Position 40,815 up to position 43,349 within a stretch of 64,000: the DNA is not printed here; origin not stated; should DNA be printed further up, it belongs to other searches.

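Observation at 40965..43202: Orphan type IV coupling protein (VirD4/TraG family) with no other T4SS genes in the 64-kb window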

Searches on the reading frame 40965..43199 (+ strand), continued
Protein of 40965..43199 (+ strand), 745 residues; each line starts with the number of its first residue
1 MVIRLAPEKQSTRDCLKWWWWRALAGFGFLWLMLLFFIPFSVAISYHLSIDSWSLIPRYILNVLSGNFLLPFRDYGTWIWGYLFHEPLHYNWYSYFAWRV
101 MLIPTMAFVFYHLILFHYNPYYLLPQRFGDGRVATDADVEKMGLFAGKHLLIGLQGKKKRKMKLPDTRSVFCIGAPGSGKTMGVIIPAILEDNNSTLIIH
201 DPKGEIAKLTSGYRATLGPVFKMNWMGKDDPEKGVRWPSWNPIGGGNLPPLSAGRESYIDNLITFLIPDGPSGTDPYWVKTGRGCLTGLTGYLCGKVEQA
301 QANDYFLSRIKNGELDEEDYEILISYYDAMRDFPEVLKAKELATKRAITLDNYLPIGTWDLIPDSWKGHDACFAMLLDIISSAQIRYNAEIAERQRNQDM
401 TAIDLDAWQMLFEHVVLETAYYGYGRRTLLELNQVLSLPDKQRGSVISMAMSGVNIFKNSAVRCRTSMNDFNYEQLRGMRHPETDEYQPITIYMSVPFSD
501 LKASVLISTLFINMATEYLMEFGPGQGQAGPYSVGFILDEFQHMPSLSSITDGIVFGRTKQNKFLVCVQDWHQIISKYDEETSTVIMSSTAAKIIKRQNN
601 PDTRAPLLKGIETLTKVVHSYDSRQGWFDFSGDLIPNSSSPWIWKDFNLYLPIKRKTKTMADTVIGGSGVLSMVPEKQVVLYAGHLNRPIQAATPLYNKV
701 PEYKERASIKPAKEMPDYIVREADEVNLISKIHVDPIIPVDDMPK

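Call 40: find_encoding_contigs(protein=P0112, flank=10000, max_places=1)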
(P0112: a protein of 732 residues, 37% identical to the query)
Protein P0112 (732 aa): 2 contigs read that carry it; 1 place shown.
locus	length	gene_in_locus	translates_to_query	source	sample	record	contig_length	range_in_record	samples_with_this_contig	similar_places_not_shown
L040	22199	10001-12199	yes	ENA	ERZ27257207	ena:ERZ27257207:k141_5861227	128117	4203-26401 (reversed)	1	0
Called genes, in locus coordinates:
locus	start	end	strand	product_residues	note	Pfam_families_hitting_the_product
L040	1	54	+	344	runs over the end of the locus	PF05099:TerB, PF00226:DnaJ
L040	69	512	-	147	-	-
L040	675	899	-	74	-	-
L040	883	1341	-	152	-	PF00011:HSP20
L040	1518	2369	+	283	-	PF01745:IPT, PF01715:IPPT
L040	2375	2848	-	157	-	PF02643:DUF192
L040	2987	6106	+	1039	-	PF11739:YdbH-like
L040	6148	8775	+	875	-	PF17900:Peptidase_M1_N, PF01433:Peptidase_M1, PF11940:DUF3458, PF17432:DUF3458_C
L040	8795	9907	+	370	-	PF13599:Pentapeptide_4, PF00805:Pentapeptide, PF13576:Pentapeptide_3 (faint), PF13599:Pentapeptide_4, PF00805:Pentapeptide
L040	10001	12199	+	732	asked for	PF02534:T4SS-DNA_transf, PF10412:TrwB_AAD_bind, PF12696:TraG-D_C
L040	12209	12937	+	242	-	PF01478:Peptidase_A24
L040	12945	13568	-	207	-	PF00081:Sod_Fe_N, PF02777:Sod_Fe_C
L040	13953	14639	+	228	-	PF13505:OMP_b-brl, PF01617:Surface_Ag_2 (weak), PF02462:Opacity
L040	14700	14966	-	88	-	PF15738:YafQ_toxin, PF05016:ParE_toxin (weak)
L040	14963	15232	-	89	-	PF04221:RelB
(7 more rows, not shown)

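Call 41: find_encoding_contigs(protein=P0106, flank=10000, max_places=1)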
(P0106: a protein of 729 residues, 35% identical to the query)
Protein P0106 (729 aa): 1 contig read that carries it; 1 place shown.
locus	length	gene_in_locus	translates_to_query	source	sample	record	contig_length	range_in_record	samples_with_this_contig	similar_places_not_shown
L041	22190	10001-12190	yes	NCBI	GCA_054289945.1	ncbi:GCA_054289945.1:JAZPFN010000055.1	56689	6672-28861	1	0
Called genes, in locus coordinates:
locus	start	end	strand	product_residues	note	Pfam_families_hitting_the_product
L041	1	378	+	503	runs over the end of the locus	PF13541:ChlI, PF00158:Sigma54_activat (faint), PF01078:Mg_chelatase, PF07728:AAA_5, PF00493:MCM, PF13335:Mg_chelatase_C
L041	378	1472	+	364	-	-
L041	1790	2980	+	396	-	-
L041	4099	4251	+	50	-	-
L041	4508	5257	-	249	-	PF00702:Hydrolase, PF12710:HAD (weak), PF13419:HAD_2, PF13242:Hydrolase_like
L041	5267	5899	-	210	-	PF00702:Hydrolase, PF12710:HAD, PF13419:HAD_2, PF13242:Hydrolase_like (faint)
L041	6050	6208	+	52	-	-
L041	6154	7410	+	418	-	-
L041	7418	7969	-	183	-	PF00226:DnaJ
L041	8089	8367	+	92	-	PF13467:RHH_4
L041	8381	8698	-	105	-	-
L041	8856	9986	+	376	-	-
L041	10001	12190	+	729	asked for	PF02534:T4SS-DNA_transf, PF10412:TrwB_AAD_bind, PF12696:TraG-D_C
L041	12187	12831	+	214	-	-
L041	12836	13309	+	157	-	-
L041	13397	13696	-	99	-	-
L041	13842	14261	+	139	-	-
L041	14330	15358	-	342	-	PF06144:DNA_pol3_delta (weak)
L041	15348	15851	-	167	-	-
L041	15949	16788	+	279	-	PF01745:IPT, PF01715:IPPT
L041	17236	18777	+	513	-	-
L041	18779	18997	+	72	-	-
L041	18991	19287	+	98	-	PF02452:PemK_toxin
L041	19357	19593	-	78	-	-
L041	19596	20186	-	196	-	-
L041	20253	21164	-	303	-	PF02195:ParB_N, PF17762:HTH_ParB, PF23552:ParB_C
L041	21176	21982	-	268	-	PF00142:Fer4_NifH (weak), PF01656:CbiA, PF02374:ArsA_ATPase (weak), PF06564:CBP_BcsQ, PF09140:MipZ, PF10609:ParA, PF13614:AAA_31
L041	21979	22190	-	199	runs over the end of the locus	PF02527:GidB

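Call 42: find_encoding_contigs(protein=P0094, flank=10000, max_places=1)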
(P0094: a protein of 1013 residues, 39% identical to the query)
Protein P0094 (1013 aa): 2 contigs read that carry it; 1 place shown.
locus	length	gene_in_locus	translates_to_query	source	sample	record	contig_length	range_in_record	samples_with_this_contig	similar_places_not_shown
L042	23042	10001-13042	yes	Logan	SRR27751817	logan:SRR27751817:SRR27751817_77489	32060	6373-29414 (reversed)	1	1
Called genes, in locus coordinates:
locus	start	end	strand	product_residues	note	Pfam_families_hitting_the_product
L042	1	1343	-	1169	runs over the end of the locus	PF13395:HNH_4 (faint), PF18541:RuvC_III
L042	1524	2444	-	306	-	PF01867:Cas_Cas1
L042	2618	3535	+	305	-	PF00892:EamA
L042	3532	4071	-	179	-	PF13673:Acetyltransf_10, PF00583:Acetyltransf_1, PF13508:Acetyltransf_7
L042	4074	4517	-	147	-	-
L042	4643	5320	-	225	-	PF00132:Hexapep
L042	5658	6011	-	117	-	-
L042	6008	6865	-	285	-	PF20434:BD-FAE (faint), PF00561:Abhydrolase_1, PF12146:Hydrolase_4, PF12697:Abhydrolase_6 (weak)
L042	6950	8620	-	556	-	PF01268:FTHFS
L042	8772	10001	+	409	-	PF13599:Pentapeptide_4, PF13576:Pentapeptide_3, PF00805:Pentapeptide, PF13576:Pentapeptide_3 (weak), PF00805:Pentapeptide (weak)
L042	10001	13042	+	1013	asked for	PF02534:T4SS-DNA_transf, PF10412:TrwB_AAD_bind (weak), PF12696:TraG-D_C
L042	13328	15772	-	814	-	PF00343:Phosphorylase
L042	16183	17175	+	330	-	PF00702:Hydrolase, PF13419:HAD_2 (faint), PF13242:Hydrolase_like (weak)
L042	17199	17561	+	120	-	-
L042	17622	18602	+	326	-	PF00702:Hydrolase, PF13419:HAD_2 (faint), PF13242:Hydrolase_like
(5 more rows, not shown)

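Call 43: predict_structure(alignment_id=A1)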
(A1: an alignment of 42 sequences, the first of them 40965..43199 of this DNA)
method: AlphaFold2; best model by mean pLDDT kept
length: 745 residues; sequences in the alignment: 42
mean_pLDDT: 85.2   pTM: 0.76
mean pLDDT of the five models: 85.2, 84.4, 82.9, 82.2, 81.9
residues with pLDDT >= 90: 365; 70-90: 303; 50-70: 32; < 50: 45
segments of 3 or more residues with pLDDT < 50: 623-653, 734-745
pLDDT, mean of each block of 10 residues (from residue 1): 69 88 91 93 88 89 91 92 87 89 92 86 82 90 92 90 92 91 95 94 91 95 87 86 87 86 85 79 94 94 94 93 93 93 92 92 87 91 89 87 85 93 91 92 90 85 87 92 92 75 79 91 89 94 82 81 93 85 85 90 78 79 47 45 43 64 80 91 90 93 95 86 60 46 42
secondary structure, 60 per line:
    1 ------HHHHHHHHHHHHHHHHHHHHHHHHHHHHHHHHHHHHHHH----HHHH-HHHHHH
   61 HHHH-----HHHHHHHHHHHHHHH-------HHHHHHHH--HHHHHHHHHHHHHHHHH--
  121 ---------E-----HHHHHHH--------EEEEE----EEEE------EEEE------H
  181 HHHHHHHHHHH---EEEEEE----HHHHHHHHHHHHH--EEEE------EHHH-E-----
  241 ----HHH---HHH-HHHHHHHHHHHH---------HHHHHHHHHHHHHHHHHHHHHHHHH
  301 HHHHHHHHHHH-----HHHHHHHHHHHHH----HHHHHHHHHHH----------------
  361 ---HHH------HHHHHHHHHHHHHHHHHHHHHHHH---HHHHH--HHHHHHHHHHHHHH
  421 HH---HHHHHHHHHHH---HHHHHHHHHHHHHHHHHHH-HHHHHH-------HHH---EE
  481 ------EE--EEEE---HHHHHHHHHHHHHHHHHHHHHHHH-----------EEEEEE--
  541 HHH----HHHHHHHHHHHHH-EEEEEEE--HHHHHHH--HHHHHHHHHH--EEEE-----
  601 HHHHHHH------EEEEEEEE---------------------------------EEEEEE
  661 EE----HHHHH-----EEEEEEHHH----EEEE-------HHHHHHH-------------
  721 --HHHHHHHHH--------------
elements in order (helices of 4 or more, strands of 3 or more residues): H7-45 H50-53 H55-64 H70-84 H92-99 H102-118 H136-142 E151-155 E160-163 E170-173 H180-191 E195-200 H205-217 E220-223 H255-266 H276-311 H317-329 H334-344 H373-396 H400-404 H407-422 H426-436 H440-458 H460-465 E491-494 H498-521 E533-538 H548-560 E562-568 H571-577 H580-589 E592-595 H601-607 E614-621 E655-662 H667-671 E677-682 E690-693 H701-707 H723-731

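Call 45: fold_search(model_id=the predicted structure, library=pdb)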
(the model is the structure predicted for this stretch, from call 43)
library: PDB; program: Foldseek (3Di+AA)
matches with E <= 10: 294; with E <= 0.001: 82
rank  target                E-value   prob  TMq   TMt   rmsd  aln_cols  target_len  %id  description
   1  8dol_A                1.7e-16  1.00  0.48  0.65  11.3       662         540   13  Mechanism of regulation of the Helicobacter pylori Cagbeta ATPase by CagZ (released 2023-02-15)
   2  8dol_D                2.2e-16  1.00  0.47  0.65  12.2       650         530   14  Mechanism of regulation of the Helicobacter pylori Cagbeta ATPase by CagZ (released 2023-02-15)
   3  8dol_B                1.2e-15  1.00  0.47  0.69  10.2       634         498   13  Mechanism of regulation of the Helicobacter pylori Cagbeta ATPase by CagZ (released 2023-02-15)
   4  8dol_F                7.3e-15  1.00  0.47  0.65  10.3       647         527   14  Mechanism of regulation of the Helicobacter pylori Cagbeta ATPase by CagZ (released 2023-02-15)
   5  8dol_C                3.4e-14  1.00  0.49  0.70   9.6       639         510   14  Mechanism of regulation of the Helicobacter pylori Cagbeta ATPase by CagZ (released 2023-02-15)
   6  1e9s_I                1.3e-10  1.00  0.42  0.70   7.1       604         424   11  Bacterial conjugative coupling protein TrwBdeltaN70. Unbound monoclinic form. (released 2001-02-06)
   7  1e9s_L                1.4e-10  1.00  0.43  0.71   6.7       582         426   11  Bacterial conjugative coupling protein TrwBdeltaN70. Unbound monoclinic form. (released 2001-02-06)
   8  1e9s_M                1.9e-10  1.00  0.43  0.71   6.6       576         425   10  Bacterial conjugative coupling protein TrwBdeltaN70. Unbound monoclinic form. (released 2001-02-06)
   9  1e9s_A                2.9e-10  1.00  0.42  0.70   6.8       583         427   11  Bacterial conjugative coupling protein TrwBdeltaN70. Unbound monoclinic form. (released 2001-02-06)
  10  1e9s_F                4.2e-10  1.00  0.42  0.69   6.8       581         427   10  Bacterial conjugative coupling protein TrwBdeltaN70. Unbound monoclinic form. (released 2001-02-06)
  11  1e9s_G                4.4e-10  1.00  0.43  0.70   6.4       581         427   11  Bacterial conjugative coupling protein TrwBdeltaN70. Unbound monoclinic form. (released 2001-02-06)
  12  1e9s_D                5.8e-10  1.00  0.43  0.72   6.7       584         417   11  Bacterial conjugative coupling protein TrwBdeltaN70. Unbound monoclinic form. (released 2001-02-06)
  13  1e9s_B                1.1e-09  1.00  0.39  0.65   9.6       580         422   10  Bacterial conjugative coupling protein TrwBdeltaN70. Unbound monoclinic form. (released 2001-02-06)
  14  1e9s_K                1.2e-09  1.00  0.42  0.69   7.0       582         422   10  Bacterial conjugative coupling protein TrwBdeltaN70. Unbound monoclinic form. (released 2001-02-06)
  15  1e9s_E                1.3e-09  1.00  0.42  0.69   7.3       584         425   10  Bacterial conjugative coupling protein TrwBdeltaN70. Unbound monoclinic form. (released 2001-02-06)
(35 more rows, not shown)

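Call 62: search_protein_representatives(alignment_id=A1)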
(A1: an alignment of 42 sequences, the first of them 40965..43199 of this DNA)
Query: 42 sequences, 726 profile positions. Proteins with E-value up to 0.001 (for the whole library): 15448; up to 1e-10: 6462; up to 1e-30: 631. The best 150 are listed.
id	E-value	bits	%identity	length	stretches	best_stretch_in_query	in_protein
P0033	0.0e+00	1166.8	-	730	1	1-720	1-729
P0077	0.0e+00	1095.3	-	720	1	1-722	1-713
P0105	4.4e-276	934.2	-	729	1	1-721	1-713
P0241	5.8e-271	917.3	-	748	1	6-715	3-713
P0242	1.4e-262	889.6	-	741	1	4-712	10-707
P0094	1.2e-259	879.8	-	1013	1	8-712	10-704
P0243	2.2e-232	789.7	-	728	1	6-712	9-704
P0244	9.0e-228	774.5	-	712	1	7-704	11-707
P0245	1.7e-216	737.2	-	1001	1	6-712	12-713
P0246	2.0e-211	720.5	-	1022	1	11-712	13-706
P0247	1.0e-208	711.5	-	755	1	7-702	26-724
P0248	1.2e-198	678.2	-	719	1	33-708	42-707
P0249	3.5e-194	663.5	-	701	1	30-721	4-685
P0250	2.2e-192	657.5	-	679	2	354-721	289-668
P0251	8.4e-180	615.9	-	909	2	354-717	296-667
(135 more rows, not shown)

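Call 77: find_related_loci(query=A1, collection=metagenome_contigs, flank=10000)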
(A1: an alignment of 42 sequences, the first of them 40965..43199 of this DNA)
Query A1 (745 aa) in metagenome_contigs; peptide patterns used: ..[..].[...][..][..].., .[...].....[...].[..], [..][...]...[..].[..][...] (x = any residue, [..] = any of these).
600 stretches matched a pattern (row limit reached: there are more); 313 encode a relative of the query (tblastn E <= 1e-3); the best 80 are kept; 80 distinct loci.
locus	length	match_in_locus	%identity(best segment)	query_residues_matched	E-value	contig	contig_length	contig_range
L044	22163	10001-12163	61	11-735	0e+0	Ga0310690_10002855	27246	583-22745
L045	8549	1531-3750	60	2-745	0e+0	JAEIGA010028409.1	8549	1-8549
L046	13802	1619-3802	58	2-735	0e+0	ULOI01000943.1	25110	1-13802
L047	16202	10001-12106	46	10-735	0e+0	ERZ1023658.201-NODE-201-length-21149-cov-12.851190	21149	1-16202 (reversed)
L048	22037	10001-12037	40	17-719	2e-156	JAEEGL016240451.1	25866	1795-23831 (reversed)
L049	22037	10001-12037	39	17-719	4e-152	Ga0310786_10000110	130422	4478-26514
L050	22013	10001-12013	40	27-725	6e-156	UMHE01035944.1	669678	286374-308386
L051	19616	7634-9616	38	20-713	5e-150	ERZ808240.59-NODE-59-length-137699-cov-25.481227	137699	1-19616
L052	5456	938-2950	38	27-725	1e-151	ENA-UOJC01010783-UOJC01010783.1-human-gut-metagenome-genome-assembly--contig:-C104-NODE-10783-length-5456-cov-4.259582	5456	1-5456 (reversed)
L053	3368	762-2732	38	21-714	8e-157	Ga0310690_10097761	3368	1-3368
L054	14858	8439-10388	38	39-716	5e-148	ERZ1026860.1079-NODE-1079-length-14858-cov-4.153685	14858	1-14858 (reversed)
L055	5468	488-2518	37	4-713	6e-149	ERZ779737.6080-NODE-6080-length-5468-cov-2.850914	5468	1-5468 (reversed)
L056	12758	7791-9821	37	4-713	3e-147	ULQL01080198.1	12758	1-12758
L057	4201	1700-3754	37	27-730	1e-149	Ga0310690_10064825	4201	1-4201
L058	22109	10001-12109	36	8-728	2e-145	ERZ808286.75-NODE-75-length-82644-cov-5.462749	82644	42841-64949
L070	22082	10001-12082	36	42-728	3e-140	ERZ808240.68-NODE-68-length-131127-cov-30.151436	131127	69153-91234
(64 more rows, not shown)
